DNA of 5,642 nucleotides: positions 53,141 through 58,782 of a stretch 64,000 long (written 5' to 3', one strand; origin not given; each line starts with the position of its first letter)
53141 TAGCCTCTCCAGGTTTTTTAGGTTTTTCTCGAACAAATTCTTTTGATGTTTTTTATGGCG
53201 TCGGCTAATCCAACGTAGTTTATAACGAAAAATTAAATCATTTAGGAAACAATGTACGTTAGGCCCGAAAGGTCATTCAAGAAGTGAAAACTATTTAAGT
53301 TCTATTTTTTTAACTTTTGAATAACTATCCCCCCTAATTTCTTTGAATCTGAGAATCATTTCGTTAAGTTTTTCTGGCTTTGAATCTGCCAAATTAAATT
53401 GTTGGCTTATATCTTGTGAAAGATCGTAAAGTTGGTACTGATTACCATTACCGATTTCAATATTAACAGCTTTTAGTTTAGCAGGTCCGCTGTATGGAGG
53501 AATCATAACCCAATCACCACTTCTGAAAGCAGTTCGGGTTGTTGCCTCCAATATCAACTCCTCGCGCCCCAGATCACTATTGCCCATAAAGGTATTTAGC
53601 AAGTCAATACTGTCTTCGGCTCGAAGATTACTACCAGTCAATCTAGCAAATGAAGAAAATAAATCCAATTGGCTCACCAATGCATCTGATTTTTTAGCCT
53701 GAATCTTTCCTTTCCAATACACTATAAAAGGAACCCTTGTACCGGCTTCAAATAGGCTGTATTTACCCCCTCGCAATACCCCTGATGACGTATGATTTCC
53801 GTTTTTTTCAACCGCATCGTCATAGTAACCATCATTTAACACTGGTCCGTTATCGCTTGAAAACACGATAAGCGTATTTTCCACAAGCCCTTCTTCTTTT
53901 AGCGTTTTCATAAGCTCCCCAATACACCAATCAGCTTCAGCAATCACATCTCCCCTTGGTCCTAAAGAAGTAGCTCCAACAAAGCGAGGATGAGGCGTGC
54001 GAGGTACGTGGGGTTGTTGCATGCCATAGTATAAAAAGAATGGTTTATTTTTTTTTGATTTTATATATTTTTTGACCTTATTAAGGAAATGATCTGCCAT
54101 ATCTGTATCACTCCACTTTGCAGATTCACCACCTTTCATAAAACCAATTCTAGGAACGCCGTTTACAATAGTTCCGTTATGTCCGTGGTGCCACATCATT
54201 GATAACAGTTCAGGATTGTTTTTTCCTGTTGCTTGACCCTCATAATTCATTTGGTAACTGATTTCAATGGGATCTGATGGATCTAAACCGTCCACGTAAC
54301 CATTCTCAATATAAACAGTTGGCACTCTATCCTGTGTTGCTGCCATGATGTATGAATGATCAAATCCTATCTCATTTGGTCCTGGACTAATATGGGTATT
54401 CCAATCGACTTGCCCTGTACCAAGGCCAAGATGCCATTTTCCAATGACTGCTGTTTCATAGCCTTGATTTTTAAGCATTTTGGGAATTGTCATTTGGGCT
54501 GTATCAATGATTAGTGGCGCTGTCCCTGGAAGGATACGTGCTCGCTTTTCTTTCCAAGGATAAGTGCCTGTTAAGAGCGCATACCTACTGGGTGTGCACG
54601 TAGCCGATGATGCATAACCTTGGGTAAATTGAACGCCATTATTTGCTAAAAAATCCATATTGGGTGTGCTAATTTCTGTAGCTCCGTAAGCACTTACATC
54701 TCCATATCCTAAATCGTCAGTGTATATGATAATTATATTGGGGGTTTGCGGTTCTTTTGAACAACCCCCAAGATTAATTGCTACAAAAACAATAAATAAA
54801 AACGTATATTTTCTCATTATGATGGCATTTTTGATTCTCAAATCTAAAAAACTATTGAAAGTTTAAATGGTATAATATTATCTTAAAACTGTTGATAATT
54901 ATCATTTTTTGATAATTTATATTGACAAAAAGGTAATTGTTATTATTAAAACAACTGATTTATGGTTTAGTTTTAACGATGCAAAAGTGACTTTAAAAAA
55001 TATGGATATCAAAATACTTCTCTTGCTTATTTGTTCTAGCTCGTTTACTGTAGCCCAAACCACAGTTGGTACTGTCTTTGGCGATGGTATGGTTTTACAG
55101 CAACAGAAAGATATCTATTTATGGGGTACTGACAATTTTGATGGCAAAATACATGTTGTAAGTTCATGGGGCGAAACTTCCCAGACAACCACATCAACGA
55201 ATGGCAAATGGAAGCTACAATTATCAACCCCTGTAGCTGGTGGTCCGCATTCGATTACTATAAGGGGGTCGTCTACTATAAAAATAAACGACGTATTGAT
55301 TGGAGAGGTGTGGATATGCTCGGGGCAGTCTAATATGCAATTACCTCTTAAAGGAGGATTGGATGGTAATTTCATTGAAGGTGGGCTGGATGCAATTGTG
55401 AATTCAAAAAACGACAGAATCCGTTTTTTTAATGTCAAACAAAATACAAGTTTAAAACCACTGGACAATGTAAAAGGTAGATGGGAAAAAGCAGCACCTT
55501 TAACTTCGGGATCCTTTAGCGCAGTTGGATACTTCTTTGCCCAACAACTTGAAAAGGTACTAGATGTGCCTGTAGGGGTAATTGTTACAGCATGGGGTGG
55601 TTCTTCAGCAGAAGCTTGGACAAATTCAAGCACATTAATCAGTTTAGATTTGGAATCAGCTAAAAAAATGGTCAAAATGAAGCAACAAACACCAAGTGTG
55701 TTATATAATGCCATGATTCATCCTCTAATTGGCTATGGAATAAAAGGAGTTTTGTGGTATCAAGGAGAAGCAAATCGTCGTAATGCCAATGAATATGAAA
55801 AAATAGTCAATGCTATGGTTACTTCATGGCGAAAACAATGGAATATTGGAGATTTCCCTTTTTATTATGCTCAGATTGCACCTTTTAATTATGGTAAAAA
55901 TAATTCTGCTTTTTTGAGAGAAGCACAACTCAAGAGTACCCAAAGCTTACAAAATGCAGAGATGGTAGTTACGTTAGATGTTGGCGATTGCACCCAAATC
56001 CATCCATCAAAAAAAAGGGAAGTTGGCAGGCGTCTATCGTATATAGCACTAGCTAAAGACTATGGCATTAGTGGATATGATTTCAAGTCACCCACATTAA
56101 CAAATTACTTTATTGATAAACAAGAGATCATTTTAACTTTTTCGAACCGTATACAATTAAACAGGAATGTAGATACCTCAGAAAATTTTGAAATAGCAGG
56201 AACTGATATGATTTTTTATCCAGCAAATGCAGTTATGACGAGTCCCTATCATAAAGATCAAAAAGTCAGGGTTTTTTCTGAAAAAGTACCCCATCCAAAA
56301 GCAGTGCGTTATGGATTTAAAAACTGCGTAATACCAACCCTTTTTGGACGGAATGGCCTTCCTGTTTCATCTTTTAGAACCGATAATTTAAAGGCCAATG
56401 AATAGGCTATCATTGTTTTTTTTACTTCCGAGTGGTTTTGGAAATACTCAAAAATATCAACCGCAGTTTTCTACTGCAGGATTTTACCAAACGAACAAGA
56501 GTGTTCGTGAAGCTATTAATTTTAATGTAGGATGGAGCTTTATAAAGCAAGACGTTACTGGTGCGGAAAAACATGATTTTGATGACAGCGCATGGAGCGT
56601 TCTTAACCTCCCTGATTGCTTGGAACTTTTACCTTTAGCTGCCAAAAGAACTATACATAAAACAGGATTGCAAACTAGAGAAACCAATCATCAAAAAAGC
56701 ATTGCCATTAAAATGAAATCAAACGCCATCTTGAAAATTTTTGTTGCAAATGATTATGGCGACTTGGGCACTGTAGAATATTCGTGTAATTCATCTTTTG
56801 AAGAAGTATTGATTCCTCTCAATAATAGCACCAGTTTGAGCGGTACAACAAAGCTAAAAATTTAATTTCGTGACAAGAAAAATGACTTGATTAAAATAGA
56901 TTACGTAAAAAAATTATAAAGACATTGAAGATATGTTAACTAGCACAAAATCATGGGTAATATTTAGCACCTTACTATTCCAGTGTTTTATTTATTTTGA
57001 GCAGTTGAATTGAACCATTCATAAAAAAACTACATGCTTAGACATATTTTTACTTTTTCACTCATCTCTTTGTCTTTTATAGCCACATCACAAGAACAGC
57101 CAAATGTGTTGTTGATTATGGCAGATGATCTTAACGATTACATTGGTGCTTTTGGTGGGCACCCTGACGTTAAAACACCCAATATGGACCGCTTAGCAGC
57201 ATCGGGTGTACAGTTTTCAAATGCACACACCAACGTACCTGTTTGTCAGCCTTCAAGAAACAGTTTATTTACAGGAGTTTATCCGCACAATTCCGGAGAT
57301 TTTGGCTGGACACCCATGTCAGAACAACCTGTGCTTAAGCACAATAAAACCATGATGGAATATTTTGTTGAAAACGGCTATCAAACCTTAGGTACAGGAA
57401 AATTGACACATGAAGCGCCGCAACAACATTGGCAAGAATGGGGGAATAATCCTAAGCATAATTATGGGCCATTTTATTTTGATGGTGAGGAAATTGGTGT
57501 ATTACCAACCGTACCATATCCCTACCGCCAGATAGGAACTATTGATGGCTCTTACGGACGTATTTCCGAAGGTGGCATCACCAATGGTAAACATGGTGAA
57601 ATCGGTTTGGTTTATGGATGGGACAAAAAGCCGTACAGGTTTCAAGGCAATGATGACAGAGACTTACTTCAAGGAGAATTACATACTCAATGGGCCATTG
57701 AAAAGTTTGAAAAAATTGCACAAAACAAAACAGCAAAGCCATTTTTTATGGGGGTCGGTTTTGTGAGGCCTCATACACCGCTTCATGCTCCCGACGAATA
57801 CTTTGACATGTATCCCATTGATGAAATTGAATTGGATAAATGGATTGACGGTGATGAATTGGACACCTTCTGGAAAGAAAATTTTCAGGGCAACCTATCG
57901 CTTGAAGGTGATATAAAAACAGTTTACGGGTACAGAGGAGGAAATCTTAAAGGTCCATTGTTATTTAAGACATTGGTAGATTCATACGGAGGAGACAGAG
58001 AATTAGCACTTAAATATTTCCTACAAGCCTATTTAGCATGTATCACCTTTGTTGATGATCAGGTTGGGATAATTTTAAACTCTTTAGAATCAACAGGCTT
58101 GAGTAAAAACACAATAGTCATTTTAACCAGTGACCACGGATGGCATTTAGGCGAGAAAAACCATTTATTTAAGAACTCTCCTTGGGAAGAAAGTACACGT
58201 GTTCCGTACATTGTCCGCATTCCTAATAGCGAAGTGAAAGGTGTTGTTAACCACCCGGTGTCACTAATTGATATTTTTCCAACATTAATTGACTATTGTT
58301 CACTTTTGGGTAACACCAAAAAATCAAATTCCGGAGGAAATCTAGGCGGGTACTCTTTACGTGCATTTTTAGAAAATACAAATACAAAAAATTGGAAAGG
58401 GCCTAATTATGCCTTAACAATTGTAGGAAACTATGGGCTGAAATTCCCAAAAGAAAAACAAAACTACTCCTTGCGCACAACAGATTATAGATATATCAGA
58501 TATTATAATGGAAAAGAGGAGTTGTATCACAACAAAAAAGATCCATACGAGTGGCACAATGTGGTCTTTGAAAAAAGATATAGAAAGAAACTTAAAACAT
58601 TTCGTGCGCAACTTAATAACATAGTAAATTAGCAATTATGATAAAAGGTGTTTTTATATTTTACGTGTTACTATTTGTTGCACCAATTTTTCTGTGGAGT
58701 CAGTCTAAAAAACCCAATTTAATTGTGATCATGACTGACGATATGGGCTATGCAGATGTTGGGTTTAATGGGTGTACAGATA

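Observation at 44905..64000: SusC/D locus with four sulfatases, one GH and no regulator, fused to galK-galT-SSS: candidate undescribed sulfated-galactan/oligosaccharide utilisation system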

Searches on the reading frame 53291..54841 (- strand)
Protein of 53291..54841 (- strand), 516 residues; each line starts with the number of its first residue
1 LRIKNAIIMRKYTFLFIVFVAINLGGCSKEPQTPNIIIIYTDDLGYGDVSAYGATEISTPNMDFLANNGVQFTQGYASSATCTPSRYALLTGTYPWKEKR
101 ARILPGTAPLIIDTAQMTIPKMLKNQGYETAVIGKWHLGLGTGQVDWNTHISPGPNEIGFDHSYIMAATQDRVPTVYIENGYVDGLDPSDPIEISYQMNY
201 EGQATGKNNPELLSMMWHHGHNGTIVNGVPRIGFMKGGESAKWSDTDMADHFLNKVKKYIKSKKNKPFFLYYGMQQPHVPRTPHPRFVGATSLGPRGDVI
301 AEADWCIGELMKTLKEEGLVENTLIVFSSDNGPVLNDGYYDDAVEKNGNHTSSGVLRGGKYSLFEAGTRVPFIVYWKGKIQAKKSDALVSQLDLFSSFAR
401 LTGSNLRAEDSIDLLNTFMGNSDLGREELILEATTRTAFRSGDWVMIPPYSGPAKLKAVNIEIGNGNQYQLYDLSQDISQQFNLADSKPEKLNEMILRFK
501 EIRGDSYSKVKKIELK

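Call 4: search_protein_families(library=pfam, proteins=[window:53291-54841:-])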
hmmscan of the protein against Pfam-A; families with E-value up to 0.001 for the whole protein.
window:53291-54841:- (516 aa): 2 families
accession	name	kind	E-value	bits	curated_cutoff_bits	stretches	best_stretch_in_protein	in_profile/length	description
PF00884.28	Sulfatase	-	2e-56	192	25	1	34-403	1-300/301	Sulfatase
PF01663.27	Phosphodiest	-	9.4e-08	32.5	23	0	297-336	185-224/342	Type I phosphodiesterase / nucleotide pyrophosphatase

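Call 20: search_solved_structures(query=window:53291-54841:-, max_evalue=1e-10)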
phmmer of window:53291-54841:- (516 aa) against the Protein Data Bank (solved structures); distinct sequences matched with E-value up to 1e-10: 75 (the best 60 are shown).
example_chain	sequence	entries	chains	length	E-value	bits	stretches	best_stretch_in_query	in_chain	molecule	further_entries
7ozc_AAA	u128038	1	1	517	4.6e-196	655.7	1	31-499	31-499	Arylsulfatase A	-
6s20_C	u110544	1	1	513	4.4e-160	537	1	30-496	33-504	N-acetylgalactosamine-6-O-sulfatase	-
7oze_AAA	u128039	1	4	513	1.5e-155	522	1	27-504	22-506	Putative secreted sulfatase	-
9bas_B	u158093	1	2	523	2.5e-144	485.1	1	31-498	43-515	S1_15A sulfatase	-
9s7x_A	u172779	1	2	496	4.4e-143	480.9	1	35-510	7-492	Sulfatase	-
9s85_A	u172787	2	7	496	1.1e-141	476.3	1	35-510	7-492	Sulfatase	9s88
9bau_A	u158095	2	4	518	1.6e-137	462.6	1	30-503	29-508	S1_15B sulfatase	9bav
7p26_AAA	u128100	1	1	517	1.6e-136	459.3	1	29-495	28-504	Putative arylsulfatase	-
6prm_A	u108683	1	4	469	4.9e-47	164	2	32-139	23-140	exo-4S-kappa carrageenan S1 sulfatase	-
8eg3_A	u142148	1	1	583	2.7e-46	161.6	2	28-168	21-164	Steryl-sulfatase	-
1p49_A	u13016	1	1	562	8.7e-46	159.9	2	33-169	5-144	STERYL-SULFATASE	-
1e33_P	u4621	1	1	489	1e-45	159.7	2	263-430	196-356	Arylsulfatase A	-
1e2s_P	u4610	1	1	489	1.1e-45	159.6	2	33-142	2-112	Arylsulfatase A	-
6psm_A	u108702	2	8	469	1.3e-45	159.4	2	32-139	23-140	exo-4S-kappa carrageenan S1 sulfatase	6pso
1e1z_P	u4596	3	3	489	1.5e-45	159.2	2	263-430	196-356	Arylsulfatase A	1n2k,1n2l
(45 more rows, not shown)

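Call 74: search_protein_families(library=ncbifam, proteins=[window:53291-54841:-], max_evalue=0.00001)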
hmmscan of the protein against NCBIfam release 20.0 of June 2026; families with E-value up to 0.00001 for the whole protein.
window:53291-54841:- (516 aa): 4 families
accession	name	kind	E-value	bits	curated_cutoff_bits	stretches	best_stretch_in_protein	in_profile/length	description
NF010322.0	PRK13759.1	equivalog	4.5e-35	121.1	481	2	31-138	4-107/486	arylsulfatase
TIGR03417.1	chol_sulfatase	equivalog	1e-27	97.2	433.45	2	33-144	2-108/500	choline-sulfatase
NF045661.1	HdlasePehA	equivalog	2.2e-22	79.4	900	1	34-134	3-98/506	phosphoric/sulfuric ester hydrolase PehA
NF052527.1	Mn_arylsulf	exception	5.1e-19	68.5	850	1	34-138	2-103/479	manganese-dependent arylsulfatase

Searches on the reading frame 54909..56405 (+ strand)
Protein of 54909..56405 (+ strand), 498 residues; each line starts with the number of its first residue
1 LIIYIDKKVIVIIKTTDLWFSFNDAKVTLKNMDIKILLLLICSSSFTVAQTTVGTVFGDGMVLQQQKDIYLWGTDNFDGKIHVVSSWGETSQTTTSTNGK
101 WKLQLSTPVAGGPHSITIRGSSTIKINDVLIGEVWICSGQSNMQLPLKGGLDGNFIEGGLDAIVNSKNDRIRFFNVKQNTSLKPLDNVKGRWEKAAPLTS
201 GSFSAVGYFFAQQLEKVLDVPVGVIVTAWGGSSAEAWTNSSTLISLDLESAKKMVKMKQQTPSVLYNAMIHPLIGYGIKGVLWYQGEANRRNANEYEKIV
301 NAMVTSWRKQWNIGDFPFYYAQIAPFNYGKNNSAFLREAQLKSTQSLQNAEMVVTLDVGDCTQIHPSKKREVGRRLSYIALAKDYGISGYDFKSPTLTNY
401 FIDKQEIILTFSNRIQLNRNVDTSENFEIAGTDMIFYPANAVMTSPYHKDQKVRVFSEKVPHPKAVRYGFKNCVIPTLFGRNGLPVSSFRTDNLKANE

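Call 4: search_protein_families(library=pfam, proteins=[window:54909-56405:+])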
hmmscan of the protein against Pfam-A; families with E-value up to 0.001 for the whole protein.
window:54909-56405:+ (498 aa): 1 family
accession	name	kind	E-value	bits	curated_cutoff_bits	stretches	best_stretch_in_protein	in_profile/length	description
PF03629.24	SASA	-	2.1e-21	77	24.8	1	133-376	3-220/226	Carbohydrate esterase, sialic acid-specific acetylesterase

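Call 26: search_solved_structures(query=window:54909-56405:+, max_evalue=0.001)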
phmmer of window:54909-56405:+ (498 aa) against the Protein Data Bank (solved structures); distinct sequences matched with E-value up to 0.001: 7.
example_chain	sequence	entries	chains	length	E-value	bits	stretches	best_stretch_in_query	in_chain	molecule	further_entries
9h4u_A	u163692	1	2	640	3.1e-79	269.8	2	30-241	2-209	Carbohydrate esterase FI8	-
7kmm_A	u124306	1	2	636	4.7e-72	246.2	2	52-248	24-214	Sialic acid-specific 9-O-acetylesterase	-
9ega_A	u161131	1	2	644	1.8e-71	244.3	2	258-492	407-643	Sialate O-acetylesterase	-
8f9r_A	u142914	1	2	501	9e-34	119.9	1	57-420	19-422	Sialic acid acetylesterase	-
8f9o_A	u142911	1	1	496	1.6e-32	115.8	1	60-420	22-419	Sialic acid acetylesterase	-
8f9p_A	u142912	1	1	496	4.2e-32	114.4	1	60-420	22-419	Sialic acid acetylesterase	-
8f9q_A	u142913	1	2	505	6.1e-32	113.9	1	96-417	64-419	Sialic acid acetylesterase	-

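Call 74: search_protein_families(library=ncbifam, proteins=[window:54909-56405:+], max_evalue=0.00001)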
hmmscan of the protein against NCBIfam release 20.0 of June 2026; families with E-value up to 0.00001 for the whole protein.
window:54909-56405:+ (498 aa): 0 families

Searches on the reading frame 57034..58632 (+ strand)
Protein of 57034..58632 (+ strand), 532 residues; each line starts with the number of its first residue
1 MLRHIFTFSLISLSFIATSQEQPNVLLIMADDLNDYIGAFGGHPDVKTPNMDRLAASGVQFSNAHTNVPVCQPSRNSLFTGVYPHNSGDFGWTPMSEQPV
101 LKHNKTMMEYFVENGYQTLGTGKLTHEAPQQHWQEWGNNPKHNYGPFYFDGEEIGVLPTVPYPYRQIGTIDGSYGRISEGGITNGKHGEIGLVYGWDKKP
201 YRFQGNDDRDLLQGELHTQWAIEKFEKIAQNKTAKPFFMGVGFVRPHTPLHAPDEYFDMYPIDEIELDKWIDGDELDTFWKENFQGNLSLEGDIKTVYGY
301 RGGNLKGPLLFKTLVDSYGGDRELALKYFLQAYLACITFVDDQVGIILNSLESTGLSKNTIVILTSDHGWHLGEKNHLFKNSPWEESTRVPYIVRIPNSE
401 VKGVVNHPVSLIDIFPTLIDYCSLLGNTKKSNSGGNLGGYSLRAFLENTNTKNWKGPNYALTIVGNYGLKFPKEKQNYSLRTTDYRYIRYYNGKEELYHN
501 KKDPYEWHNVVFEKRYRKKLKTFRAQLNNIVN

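Call 4: search_protein_families(library=pfam, proteins=[window:57034-58632:+])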
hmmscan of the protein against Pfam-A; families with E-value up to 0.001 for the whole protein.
window:57034-58632:+ (532 aa): 4 families
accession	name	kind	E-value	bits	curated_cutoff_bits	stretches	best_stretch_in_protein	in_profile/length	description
PF00884.28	Sulfatase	-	2.2e-52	178.7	25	1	23-421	1-298/301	Sulfatase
PF16347.10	SGSH_C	-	7e-15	55.9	29.3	1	373-530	1-151/154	N-sulphoglucosamine sulphohydrolase, C-terminal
PF01663.27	Phosphodiest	-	9.4e-09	35.7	23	1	194-377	68-228/342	Type I phosphodiesterase / nucleotide pyrophosphatase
PF02995.22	DUF229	-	0.00051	19.3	25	1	329-379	302-352/496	Protein of unknown function (DUF229)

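Call 21: search_solved_structures(query=window:57034-58632:+, max_evalue=1e-10)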
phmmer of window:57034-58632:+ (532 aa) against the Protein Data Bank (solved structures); distinct sequences matched with E-value up to 1e-10: 79 (the best 60 are shown).
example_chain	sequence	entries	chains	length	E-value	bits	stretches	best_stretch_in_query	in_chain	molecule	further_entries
7oz8_AAA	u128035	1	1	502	1.2e-42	149.4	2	326-527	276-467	Choline-sulfatase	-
6hhm_A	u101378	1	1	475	3.6e-42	147.8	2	218-427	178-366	Arylsulfatase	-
5g2v_A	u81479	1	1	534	2e-35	125.6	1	327-524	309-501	N-ACETYLGLUCOSAMINE-6-SULFATASE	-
5fql_A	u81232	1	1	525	7.7e-34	120.3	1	21-131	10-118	IDURONATE-2-SULFATASE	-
6ioz_A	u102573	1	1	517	1.2e-33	119.7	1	23-131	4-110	Iduronate 2-sulfatase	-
3ed4_A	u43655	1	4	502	7.9e-33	117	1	16-125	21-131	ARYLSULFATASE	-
6hr5_A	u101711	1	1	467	1.6e-31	112.7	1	327-531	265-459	Alpha-L-rhamnosidase/sulfatase (GH78)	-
7snj_A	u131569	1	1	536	4.4e-31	111.2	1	230-492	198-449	Arylsulfatase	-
2qzu_A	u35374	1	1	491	4.8e-31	111.1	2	330-528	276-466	Putative sulfatase yidJ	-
9s03_A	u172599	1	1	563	7.3e-31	110.5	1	328-522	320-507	Putative sulfatase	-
7sno_A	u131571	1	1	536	4.7e-30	107.8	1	230-492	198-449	Arylsulfatase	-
6pt4_B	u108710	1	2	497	3.2e-29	105.1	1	333-522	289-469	exo-2S-iota carrageenan S1 sulfatase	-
9koq_A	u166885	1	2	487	2.5e-28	102.1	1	20-127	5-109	Sulfatase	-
7lha_A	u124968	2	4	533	2.8e-28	102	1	234-492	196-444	Exo-L-galactose-6-sulfatase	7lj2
6ptk_A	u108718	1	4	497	6.3e-28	100.8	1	333-522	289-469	exo-2S-iota carrageenan S1 sulfatase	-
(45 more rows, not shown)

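Call 74: search_protein_families(library=ncbifam, proteins=[window:57034-58632:+], max_evalue=0.00001)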
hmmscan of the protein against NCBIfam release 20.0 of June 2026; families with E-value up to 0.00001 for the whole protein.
window:57034-58632:+ (532 aa): 5 families
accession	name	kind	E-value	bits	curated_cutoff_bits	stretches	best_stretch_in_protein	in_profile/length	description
NF010322.0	PRK13759.1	equivalog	3.8e-68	230.1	481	3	329-527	266-453/486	arylsulfatase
TIGR03417.1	chol_sulfatase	equivalog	9.8e-53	179.7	433.45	2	331-527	253-436/500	choline-sulfatase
NF052527.1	Mn_arylsulf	exception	2.8e-42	145.2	850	2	322-529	256-450/479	manganese-dependent arylsulfatase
NF045661.1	HdlasePehA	equivalog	1.5e-37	129.3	900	2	329-525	280-479/506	phosphoric/sulfuric ester hydrolase PehA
NF038282.1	LapC_YejM_PbgA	exception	8.1e-07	27.7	825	1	332-421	413-499/584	LPS biosynthesis-modulating metalloenzyme YejM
